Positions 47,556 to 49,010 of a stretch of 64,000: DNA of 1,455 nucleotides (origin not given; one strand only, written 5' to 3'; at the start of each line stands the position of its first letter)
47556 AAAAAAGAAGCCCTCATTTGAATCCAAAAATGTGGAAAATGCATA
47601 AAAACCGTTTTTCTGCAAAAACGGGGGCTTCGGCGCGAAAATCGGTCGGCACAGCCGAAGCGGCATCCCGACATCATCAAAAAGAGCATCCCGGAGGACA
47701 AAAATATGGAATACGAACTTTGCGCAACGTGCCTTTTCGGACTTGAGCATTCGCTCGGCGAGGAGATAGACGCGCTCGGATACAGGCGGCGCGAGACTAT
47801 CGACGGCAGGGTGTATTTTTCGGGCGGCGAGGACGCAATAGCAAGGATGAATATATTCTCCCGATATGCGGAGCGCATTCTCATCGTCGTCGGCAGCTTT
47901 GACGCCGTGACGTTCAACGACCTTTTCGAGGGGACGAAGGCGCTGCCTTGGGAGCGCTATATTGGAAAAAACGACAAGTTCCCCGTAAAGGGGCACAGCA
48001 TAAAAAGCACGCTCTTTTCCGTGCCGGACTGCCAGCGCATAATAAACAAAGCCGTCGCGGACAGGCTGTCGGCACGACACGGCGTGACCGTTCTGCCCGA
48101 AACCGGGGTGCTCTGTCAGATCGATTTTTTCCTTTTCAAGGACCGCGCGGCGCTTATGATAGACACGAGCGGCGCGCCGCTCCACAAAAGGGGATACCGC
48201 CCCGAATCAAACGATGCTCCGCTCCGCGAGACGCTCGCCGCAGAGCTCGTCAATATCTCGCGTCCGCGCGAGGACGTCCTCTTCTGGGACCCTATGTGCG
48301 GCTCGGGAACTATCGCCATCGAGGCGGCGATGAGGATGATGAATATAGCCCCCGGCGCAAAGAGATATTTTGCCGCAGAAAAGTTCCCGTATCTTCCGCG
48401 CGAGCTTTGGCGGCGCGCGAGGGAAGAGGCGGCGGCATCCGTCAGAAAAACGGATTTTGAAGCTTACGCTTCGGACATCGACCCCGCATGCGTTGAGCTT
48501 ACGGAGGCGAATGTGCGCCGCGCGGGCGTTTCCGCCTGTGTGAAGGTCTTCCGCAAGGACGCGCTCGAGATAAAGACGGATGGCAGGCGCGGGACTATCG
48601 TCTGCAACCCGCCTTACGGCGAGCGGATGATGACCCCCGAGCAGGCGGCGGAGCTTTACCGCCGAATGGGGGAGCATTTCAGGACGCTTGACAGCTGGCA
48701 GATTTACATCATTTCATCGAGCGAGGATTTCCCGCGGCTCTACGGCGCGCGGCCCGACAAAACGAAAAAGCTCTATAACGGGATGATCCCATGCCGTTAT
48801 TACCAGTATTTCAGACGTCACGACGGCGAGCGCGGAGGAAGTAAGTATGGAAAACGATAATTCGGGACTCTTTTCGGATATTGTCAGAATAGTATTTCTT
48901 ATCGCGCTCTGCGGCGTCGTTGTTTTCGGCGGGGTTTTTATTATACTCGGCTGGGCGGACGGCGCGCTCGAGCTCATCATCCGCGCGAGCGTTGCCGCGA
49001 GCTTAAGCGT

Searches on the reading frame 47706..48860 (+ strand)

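Call 48: search_protein_families(library=pfam, proteins=[window:47706-48860:+], max_evalue=0.001)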
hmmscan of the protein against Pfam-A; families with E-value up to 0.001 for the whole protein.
window:47706-48860:+ (384 aa): 4 families
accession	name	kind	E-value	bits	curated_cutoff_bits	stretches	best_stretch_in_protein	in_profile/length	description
PF01170.24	UPF0020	-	1.6e-48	165.5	22.3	1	162-366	1-196/197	RMKL-like, methyltransferase domain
PF22020.1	RlmL_1st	-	2.4e-19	69.5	27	1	4-59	1-55/55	RlmL ferredoxin-like domain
PF02926.22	THUMP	-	7.9e-13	49.1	20.6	1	69-153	3-84/84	THUMP domain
PF05175.20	MTS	-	3.4e-06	27.2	23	1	247-315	52-119/170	Methyltransferase small domain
